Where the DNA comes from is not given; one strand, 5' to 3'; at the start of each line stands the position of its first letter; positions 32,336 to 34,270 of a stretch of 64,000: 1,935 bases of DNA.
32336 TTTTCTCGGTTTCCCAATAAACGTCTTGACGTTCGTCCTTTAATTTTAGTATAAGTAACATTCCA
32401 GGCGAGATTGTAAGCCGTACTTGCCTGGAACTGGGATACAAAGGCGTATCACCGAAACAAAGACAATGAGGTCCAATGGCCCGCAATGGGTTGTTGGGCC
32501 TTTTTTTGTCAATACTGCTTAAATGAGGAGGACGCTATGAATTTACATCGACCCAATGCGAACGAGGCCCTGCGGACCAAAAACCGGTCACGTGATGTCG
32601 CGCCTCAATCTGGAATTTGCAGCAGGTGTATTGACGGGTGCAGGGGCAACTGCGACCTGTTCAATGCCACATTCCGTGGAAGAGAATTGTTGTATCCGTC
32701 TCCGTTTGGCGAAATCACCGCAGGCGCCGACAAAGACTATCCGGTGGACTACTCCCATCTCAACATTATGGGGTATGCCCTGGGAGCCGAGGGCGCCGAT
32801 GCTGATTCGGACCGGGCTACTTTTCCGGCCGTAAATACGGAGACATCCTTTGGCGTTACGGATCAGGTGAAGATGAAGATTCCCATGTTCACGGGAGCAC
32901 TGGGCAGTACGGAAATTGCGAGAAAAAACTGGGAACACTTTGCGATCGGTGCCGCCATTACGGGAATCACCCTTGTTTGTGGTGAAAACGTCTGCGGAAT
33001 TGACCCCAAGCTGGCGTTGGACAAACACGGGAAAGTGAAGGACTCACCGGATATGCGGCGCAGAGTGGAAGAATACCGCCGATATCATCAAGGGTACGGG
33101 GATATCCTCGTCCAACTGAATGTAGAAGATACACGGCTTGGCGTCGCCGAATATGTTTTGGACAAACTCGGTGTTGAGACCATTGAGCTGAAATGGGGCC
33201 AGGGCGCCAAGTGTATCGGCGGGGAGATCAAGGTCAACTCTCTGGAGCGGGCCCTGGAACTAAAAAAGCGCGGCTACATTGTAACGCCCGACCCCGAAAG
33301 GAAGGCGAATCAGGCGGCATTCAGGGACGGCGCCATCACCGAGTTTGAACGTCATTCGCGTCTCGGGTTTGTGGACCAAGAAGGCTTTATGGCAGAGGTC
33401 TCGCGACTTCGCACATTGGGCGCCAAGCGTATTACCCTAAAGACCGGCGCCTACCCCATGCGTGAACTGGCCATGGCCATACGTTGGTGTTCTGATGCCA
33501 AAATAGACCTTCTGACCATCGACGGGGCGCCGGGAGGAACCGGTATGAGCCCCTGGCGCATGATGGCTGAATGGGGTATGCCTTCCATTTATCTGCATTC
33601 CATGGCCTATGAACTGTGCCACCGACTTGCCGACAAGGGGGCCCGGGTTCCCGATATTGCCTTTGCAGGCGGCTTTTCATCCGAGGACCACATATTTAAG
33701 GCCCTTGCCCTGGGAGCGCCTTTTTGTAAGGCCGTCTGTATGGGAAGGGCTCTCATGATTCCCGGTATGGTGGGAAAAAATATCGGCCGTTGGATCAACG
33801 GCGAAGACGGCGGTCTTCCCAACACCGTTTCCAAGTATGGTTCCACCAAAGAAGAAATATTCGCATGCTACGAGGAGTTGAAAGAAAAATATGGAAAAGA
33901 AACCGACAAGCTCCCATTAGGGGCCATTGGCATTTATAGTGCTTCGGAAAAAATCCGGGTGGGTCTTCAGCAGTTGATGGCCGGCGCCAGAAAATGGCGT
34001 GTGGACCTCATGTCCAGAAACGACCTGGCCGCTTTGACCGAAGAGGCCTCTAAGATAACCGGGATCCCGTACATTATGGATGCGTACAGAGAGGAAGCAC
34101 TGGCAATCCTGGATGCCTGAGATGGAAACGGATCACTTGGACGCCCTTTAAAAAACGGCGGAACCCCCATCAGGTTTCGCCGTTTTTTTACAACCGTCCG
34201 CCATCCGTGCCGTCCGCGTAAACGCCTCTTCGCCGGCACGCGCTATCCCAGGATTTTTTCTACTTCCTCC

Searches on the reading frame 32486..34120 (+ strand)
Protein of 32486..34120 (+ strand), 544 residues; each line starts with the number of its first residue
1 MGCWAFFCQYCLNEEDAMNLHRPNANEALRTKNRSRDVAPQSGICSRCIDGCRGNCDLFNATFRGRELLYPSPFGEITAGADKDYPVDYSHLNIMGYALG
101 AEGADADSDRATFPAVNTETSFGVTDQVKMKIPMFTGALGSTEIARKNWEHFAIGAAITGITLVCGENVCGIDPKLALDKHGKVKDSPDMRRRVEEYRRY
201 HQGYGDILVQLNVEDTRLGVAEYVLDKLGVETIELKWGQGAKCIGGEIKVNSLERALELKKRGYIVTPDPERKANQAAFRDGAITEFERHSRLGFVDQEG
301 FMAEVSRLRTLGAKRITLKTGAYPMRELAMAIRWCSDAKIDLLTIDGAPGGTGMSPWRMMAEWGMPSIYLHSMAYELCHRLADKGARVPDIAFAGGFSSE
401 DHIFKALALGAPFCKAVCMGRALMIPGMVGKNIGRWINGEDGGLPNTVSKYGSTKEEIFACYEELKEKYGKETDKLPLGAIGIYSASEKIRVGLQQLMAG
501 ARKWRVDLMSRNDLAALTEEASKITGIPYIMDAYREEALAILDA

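Call 3: search_protein_families(library=pfam, proteins=[window:32486-34120:+], max_evalue=0.01)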
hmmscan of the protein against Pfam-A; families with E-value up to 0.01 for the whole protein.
window:32486-34120:+ (544 aa): 2 families
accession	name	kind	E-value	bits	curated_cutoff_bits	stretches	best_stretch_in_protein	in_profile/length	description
PF01645.23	Glu_synthase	-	6.7e-16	58.9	20.4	2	295-425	185-309/369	Conserved region in glutamate synthase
PF01070.24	FMN_dh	-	0.0038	16.7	24.9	1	390-425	275-307/350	FMN-dependent dehydrogenase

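Call 5: search_protein_families(library=ncbifam, proteins=[window:32486-34120:+], max_evalue=0.01)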
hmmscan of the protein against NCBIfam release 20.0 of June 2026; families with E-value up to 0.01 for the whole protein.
window:32486-34120:+ (544 aa): 0 families

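Call 36: find_homologous_proteins(query=window:32486-34120:+)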
Query window:32486-34120:+ (544 aa): 8000 proteins with E <= 0.001 among 8000 candidates; the best 120 are listed.
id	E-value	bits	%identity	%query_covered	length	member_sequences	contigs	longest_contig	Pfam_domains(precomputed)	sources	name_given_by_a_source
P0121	0.0e+0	1218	100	97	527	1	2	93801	PF01645.24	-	-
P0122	0.0e+0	1200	98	97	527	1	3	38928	PF01645.24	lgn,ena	-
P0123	0.0e+0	1198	98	97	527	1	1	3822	PF01645.24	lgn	-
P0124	0.0e+0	1136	91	97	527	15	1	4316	PF01645.24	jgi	jgi:glutamate synthase domain-containing protein 2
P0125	0.0e+0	1109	90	97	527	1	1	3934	PF01645.24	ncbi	-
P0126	0.0e+0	1108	89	97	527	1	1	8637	PF01645.24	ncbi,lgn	-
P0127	0.0e+0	1105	89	97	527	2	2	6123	PF01645.24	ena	-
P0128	0.0e+0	1100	88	97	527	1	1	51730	PF01645.24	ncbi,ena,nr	ncbi:MAG: FMN-binding glutamate synthase family protein [Desulfobacterales bacterium]|nr:FMN-binding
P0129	0.0e+0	1095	88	97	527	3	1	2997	PF01645.24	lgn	-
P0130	0.0e+0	1094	88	97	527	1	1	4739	PF01645.24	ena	-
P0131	0.0e+0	1093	88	97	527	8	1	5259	PF01645.24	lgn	-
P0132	0.0e+0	1092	87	97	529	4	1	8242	PF01645.24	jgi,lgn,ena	-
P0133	0.0e+0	1091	88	97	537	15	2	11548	PF01645.24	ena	-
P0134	0.0e+0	1088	87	97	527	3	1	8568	PF01645.24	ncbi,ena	-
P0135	0.0e+0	1085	88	97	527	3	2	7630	PF01645.24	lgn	-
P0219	0.0e+0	1027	83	97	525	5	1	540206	PF01645.24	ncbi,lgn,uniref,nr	ncbi:FMN-binding glutamate synthase family protein [Thermodesulforhabdus norvegica]|uniref:Glutamate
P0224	0.0e+0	1026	83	97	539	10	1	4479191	PF01645.24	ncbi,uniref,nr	ncbi:FMN-binding glutamate synthase family protein [Desulfoferula mesophila]|uniref:Archaeal-type gl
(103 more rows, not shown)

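Call 70: find_encoding_contigs(protein=P0224, flank=8000, max_places=1)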
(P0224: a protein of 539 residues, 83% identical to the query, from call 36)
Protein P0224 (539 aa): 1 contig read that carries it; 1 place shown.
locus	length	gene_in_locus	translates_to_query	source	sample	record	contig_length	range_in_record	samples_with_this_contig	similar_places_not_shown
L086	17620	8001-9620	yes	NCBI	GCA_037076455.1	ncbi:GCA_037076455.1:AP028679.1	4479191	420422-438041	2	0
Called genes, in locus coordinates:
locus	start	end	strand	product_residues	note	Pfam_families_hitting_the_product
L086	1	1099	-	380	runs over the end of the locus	PF01464:SLT, PF01476:LysM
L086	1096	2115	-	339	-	PF00586:AIRS, PF02769:AIRS_C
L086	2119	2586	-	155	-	PF00334:NDK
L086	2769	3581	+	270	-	PF00924:MS_channel_2nd, PF21082:MS_channel_3rd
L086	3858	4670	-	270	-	-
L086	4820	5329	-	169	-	PF00581:Rhodanese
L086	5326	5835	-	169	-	PF07291:MauE, PF07681:DoxX (weak)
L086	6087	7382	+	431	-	PF01381:HTH_3, PF12844:HTH_19, PF13443:HTH_26 (faint), PF13560:HTH_31, PF07883:Cupin_2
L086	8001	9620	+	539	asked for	PF01645:Glu_synthase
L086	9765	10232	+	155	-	-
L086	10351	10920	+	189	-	PF03843:Slp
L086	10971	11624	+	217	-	PF08881:CVNH (weak)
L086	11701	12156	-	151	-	PF02915:Rubrerythrin, PF09537:DUF2383 (faint), PF13668:Ferritin_2 (weak)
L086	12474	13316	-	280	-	PF00950:ABC-3, PF01032:FecCD (weak)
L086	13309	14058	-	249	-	PF00005:ABC_tran, PF13304:AAA_21 (faint)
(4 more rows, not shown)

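Call 71: find_encoding_contigs(protein=P0219, flank=8000, max_places=1)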
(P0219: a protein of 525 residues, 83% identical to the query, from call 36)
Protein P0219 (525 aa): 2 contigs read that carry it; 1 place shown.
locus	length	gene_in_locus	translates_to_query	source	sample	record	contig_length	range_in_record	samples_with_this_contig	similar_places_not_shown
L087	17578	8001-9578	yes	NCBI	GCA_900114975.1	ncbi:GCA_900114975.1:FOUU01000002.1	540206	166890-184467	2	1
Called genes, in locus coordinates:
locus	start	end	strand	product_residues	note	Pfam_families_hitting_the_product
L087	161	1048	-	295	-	PF03755:YicC-like_N, PF08340:YicC-like_C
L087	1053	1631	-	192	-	PF14385:DUF4416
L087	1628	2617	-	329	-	PF00294:PfkB, PF08543:Phos_pyr_kin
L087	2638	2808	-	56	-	PF03966:Trm112p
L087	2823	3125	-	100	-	PF02325:CCB3_YggT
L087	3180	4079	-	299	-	PF00892:EamA, PF03151:TPT (weak), PF00892:EamA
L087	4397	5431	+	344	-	PF13404:HTH_AsnC-type (faint), PF22451:NirdL-like_HTH, PF17805:AsnC_trans_reg2, PF22451:NirdL-like_HTH, PF17805:AsnC_trans_reg2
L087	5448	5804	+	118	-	-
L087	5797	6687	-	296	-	PF03631:Virul_fac_BrkB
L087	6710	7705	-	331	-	PF08461:WHD_RNase_R, PF01995:NRD1_2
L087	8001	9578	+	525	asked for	PF01645:Glu_synthase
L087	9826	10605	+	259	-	PF04909:Amidohydro_2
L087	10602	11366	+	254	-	PF00850:Hist_deacetyl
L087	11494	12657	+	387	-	PF02786:CPSase_L_D2 (weak), PF08442:ATP-grasp_2, PF13549:ATP-grasp_5, PF24948:Citrate_synth_N, PF00549:Ligase_CoA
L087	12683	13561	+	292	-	PF02629:CoA_binding, PF13380:CoA_binding_2 (faint), PF13607:Succ_CoA_lig, PF00549:Ligase_CoA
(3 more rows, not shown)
